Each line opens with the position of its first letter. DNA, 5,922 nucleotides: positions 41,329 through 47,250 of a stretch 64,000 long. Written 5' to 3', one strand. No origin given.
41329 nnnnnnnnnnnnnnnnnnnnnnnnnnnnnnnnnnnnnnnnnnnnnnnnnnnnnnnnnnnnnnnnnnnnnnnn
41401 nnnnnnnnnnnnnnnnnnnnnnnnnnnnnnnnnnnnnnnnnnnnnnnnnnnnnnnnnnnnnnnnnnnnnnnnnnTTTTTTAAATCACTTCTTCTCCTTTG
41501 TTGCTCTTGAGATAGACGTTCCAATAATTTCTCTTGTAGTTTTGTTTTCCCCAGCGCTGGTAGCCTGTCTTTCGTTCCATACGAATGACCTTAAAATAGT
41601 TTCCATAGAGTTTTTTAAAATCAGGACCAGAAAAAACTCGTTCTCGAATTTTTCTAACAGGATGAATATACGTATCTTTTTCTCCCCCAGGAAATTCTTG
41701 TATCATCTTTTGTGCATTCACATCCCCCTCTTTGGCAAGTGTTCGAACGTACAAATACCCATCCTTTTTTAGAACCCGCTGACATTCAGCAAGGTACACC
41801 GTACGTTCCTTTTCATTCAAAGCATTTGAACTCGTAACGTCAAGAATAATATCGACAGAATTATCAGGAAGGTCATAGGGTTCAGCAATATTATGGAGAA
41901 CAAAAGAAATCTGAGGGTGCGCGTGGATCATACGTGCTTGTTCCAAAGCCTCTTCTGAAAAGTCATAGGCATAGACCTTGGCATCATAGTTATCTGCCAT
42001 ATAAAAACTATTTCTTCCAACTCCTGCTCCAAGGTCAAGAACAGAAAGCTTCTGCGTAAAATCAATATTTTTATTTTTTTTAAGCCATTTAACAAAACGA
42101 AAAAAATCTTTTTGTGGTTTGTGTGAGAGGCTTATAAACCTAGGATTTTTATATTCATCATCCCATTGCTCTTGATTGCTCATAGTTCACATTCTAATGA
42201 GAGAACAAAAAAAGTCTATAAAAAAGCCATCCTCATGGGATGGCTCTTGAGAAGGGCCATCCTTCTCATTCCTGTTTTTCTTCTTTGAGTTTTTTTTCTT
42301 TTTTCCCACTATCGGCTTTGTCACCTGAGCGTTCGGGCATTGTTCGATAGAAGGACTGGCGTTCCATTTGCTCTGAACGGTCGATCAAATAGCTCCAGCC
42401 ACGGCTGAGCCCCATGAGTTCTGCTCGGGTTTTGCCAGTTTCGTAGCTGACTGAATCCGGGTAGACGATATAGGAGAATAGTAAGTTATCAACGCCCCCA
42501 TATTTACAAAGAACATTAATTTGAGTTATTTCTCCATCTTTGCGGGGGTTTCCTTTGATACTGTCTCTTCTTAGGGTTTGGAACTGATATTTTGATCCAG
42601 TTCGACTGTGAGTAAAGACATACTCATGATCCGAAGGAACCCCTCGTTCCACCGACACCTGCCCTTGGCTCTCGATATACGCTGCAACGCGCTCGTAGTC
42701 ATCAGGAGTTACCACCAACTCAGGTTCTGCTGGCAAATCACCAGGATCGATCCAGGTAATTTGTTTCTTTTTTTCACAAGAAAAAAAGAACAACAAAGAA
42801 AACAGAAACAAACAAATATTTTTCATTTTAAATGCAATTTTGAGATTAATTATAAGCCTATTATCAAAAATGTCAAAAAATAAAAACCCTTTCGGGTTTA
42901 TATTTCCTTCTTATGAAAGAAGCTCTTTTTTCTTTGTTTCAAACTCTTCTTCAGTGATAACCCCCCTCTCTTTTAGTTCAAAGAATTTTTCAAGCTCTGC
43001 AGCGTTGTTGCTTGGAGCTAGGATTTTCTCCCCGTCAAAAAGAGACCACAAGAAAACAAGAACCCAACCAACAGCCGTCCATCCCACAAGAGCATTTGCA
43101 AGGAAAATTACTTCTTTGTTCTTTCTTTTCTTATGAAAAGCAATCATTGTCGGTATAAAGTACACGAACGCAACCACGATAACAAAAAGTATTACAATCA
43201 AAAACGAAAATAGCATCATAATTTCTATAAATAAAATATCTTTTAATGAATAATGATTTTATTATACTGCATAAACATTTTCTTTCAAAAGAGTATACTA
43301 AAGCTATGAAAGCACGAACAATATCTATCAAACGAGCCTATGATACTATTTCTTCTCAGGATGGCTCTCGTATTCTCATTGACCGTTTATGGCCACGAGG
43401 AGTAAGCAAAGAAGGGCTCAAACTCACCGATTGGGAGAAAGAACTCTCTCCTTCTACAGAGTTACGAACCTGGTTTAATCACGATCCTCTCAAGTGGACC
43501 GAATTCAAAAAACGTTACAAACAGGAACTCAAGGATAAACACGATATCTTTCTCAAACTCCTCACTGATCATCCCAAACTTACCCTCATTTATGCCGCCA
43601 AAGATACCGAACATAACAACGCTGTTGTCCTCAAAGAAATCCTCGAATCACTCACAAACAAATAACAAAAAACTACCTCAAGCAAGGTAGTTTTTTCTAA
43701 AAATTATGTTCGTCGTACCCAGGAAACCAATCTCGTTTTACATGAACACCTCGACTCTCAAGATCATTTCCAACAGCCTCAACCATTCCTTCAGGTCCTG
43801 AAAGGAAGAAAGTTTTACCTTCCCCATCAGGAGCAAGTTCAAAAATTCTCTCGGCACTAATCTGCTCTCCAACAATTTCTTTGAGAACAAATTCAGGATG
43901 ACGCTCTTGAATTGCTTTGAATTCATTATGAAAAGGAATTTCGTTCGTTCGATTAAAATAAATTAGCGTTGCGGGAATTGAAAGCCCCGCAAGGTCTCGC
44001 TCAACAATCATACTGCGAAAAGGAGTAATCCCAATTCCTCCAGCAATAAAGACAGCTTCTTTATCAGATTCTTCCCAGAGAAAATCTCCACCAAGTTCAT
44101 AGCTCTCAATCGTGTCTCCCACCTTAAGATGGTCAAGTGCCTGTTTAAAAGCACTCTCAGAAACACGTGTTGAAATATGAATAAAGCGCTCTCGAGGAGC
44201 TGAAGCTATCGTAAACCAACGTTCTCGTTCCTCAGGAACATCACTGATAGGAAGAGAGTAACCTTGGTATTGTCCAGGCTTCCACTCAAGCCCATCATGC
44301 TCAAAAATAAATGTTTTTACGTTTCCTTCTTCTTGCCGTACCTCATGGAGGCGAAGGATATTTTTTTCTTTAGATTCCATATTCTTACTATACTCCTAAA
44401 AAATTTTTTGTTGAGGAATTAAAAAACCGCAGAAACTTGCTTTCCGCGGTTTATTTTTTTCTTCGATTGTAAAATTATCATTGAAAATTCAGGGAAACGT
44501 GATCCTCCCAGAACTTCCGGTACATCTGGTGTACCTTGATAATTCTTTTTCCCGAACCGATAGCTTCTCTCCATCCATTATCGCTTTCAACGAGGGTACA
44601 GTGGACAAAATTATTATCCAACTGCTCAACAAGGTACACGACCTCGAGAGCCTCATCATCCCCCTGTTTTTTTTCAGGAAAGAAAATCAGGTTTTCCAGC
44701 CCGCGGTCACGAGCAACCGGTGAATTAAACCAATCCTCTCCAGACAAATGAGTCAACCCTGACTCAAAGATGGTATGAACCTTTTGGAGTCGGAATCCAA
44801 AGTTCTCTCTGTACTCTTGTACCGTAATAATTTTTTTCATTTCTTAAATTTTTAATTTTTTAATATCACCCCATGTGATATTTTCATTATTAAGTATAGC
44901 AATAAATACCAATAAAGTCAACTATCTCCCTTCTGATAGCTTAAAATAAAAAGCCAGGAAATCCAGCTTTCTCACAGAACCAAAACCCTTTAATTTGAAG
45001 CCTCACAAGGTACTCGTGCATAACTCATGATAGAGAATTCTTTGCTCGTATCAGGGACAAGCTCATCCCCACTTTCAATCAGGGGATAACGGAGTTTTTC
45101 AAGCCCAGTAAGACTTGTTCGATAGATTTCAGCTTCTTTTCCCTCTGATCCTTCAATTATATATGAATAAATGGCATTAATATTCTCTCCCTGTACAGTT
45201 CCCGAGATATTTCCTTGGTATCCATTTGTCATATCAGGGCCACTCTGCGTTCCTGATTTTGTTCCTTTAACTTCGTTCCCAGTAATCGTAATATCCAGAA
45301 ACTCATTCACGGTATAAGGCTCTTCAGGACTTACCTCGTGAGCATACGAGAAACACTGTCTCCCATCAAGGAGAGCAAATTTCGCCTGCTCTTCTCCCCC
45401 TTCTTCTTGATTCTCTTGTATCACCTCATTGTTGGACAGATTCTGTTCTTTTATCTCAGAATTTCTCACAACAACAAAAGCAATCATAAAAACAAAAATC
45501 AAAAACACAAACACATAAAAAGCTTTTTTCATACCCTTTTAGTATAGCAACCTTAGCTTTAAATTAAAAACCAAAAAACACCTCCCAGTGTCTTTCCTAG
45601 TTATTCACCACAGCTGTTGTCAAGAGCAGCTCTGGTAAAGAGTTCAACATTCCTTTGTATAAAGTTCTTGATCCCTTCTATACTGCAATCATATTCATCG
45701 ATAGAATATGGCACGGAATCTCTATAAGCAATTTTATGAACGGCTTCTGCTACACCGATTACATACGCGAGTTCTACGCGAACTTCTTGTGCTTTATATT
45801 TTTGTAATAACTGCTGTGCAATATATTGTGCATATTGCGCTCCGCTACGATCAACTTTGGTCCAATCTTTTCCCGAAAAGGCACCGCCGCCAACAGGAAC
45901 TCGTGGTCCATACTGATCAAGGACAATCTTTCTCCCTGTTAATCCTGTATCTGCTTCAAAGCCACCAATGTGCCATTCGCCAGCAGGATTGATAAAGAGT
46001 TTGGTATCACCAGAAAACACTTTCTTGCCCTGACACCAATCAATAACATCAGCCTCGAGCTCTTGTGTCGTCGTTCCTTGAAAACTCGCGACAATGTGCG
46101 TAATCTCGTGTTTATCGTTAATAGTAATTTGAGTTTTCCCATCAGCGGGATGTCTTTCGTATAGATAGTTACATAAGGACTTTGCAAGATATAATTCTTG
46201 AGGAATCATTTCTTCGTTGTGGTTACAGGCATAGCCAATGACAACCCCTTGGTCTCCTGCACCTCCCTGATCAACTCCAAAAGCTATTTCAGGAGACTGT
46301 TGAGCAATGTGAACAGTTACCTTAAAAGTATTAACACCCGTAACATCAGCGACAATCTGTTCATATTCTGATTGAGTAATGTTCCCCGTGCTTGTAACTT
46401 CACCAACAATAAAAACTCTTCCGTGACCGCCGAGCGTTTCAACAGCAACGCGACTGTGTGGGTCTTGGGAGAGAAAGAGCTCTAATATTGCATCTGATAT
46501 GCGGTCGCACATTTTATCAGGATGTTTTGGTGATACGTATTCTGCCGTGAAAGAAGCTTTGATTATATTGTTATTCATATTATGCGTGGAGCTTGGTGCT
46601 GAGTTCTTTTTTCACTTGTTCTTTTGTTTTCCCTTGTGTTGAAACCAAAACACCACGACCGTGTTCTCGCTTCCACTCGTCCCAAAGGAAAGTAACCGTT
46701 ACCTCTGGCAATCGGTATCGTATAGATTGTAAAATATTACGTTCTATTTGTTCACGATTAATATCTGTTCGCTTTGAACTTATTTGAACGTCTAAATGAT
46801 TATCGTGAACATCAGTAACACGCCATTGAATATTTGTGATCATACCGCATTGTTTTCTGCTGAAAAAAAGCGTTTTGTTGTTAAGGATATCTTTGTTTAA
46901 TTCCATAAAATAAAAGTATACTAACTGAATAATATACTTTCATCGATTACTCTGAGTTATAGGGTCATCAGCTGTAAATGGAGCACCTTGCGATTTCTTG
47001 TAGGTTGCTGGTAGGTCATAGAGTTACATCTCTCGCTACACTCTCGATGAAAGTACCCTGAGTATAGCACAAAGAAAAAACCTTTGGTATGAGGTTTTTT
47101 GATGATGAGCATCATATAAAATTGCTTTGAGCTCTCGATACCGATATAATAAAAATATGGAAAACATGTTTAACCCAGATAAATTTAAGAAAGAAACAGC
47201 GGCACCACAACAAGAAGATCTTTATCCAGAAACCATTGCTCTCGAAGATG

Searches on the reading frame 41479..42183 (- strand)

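Call 45: search_protein_families(library=pfam, proteins=[window:41479-42183:-], max_evalue=0.001)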
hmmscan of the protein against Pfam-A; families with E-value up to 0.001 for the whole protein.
window:41479-42183:- (234 aa): 12 families
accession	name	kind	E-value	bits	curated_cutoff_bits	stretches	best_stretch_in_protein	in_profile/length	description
PF13649.12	Methyltransf_25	-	9e-18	65.2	27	1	48-142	1-97/97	Methyltransferase domain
PF08241.18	Methyltransf_11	-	7.2e-17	62.3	21.2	1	49-146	1-95/95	Methyltransferase domain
PF13847.12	Methyltransf_31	-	1.3e-15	57.8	27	1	44-158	3-120/145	Methyltransferase domain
PF08242.18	Methyltransf_12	-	3e-10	41.1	30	1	49-144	1-98/98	Methyltransferase domain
PF02353.26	CMAS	-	1.2e-09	38.3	27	1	43-211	61-237/273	Mycolic acid cyclopropane synthetase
PF05891.18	Methyltransf_PK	-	3.6e-06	27.1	27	1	29-148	40-161/218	AdoMet dependent proline di-methyltransferase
PF13489.12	Methyltransf_23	-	5.4e-06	26.7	27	1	38-168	24-136/164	Methyltransferase domain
PF01209.24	Ubie_methyltran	-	3.8e-05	23.6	20.1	1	33-149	35-154/233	ubiE/COQ5 methyltransferase family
PF05175.20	MTS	-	5.4e-05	23.3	23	1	44-146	31-138/170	Methyltransferase small domain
PF01728.25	FtsJ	-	7.8e-05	23.1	24.1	1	34-138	10-124/181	FtsJ-like methyltransferase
PF03848.20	TehB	-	0.00068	19.6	20.4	1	46-145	32-131/193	Tellurite resistance protein TehB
PF05724.17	TPMT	-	0.00071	19.7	26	0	4-148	3-155/218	Thiopurine S-methyltransferase (TPMT)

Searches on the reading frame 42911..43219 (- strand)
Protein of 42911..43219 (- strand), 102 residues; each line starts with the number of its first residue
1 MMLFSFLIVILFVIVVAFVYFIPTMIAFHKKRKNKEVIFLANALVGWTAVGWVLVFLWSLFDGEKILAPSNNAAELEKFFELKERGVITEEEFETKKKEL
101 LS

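Call 46: search_protein_families(library=pfam, proteins=[window:42911-43219:-], max_evalue=0.001)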
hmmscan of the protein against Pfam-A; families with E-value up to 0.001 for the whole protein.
window:42911-43219:- (102 aa): 2 families
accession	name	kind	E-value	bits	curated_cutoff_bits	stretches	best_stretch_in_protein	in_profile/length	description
PF14373.11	Imm_superinfect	-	5.1e-16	58.7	27.9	1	19-60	1-42/42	Superinfection immunity protein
PF09851.14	SHOCT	-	7.2e-09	35.6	27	1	74-101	1-28/28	Short C-terminal domain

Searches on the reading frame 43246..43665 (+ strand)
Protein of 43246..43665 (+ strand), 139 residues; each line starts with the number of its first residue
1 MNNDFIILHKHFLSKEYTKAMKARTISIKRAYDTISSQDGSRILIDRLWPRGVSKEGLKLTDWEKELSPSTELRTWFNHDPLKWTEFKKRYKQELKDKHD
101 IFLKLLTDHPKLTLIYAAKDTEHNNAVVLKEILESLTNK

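Call 46: search_protein_families(library=pfam, proteins=[window:43246-43665:+], max_evalue=0.001)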
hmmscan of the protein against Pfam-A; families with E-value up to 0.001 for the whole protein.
window:43246-43665:+ (139 aa): 3 families
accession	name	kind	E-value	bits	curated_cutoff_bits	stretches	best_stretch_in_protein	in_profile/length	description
PF22752.1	DUF488-N3i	-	1.7e-39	135.8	27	1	26-136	2-114/131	Inactive DUF488-N3 subclade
PF04343.18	DUF488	-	2e-29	103.1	22.2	1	27-133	1-121/121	Domain of unknown function DUF488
PF22751.1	DUF488-N3a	-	2.6e-23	83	27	1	26-135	1-116/118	Active DUF488-N3 subclade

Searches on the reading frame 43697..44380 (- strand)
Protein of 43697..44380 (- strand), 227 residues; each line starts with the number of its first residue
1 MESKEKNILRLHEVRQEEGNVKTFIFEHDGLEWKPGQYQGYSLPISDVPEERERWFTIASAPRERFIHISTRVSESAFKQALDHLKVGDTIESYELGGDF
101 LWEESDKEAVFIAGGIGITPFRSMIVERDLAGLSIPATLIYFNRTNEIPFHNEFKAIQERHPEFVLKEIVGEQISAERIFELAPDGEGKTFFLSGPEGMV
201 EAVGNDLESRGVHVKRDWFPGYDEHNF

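Call 46: search_protein_families(library=pfam, proteins=[window:43697-44380:-], max_evalue=0.001)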
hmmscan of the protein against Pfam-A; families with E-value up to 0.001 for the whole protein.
window:43697-44380:- (227 aa): 1 family
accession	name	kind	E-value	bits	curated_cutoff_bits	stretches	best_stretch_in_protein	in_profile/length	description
PF00175.26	NAD_binding_1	-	9e-06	26.8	22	1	111-203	1-107/109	Oxidoreductase NAD-binding domain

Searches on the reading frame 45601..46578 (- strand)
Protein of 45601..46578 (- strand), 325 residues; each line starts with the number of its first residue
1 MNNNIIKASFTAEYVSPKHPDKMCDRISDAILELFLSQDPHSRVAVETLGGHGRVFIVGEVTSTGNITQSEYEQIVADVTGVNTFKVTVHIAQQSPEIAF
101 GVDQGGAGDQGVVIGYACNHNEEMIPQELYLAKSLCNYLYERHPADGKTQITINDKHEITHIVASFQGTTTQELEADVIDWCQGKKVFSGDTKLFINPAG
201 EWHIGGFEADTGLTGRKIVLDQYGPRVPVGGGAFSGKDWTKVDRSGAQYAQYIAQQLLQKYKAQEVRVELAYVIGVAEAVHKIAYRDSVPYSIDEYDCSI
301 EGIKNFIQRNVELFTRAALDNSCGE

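Call 46: search_protein_families(library=pfam, proteins=[window:45601-46578:-], max_evalue=0.001)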
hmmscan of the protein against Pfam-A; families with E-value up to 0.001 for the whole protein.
window:45601-46578:- (325 aa): 3 families
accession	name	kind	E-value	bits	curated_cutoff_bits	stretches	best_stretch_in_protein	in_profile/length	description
PF02773.21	S-AdoMet_synt_C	-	4.9e-28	98.2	25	1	204-281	1-78/138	S-adenosylmethionine synthetase, C-terminal domain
PF00438.25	S-AdoMet_synt_N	-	1.9e-21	76.9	33.1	1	9-79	3-70/99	S-adenosylmethionine synthetase, N-terminal domain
PF02772.21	S-AdoMet_synt_M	-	9.5e-15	55.2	29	1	105-201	2-119/120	S-adenosylmethionine synthetase, central domain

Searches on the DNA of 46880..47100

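Call 68: search_rna_families(source=window, start=46880, end=47100, threshold=evalue, max_evalue=0.01, show_alignments=1)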
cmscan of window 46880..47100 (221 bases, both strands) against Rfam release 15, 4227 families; matches with E-value up to 0.01: 1.
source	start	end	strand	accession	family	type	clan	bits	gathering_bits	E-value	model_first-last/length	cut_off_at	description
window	46937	47053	-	RF00162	SAM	Cis-reg; riboswitch;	CL00012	40.2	44.4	4.3e-08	1-108/108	no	SAM riboswitch aptamer (S box leader)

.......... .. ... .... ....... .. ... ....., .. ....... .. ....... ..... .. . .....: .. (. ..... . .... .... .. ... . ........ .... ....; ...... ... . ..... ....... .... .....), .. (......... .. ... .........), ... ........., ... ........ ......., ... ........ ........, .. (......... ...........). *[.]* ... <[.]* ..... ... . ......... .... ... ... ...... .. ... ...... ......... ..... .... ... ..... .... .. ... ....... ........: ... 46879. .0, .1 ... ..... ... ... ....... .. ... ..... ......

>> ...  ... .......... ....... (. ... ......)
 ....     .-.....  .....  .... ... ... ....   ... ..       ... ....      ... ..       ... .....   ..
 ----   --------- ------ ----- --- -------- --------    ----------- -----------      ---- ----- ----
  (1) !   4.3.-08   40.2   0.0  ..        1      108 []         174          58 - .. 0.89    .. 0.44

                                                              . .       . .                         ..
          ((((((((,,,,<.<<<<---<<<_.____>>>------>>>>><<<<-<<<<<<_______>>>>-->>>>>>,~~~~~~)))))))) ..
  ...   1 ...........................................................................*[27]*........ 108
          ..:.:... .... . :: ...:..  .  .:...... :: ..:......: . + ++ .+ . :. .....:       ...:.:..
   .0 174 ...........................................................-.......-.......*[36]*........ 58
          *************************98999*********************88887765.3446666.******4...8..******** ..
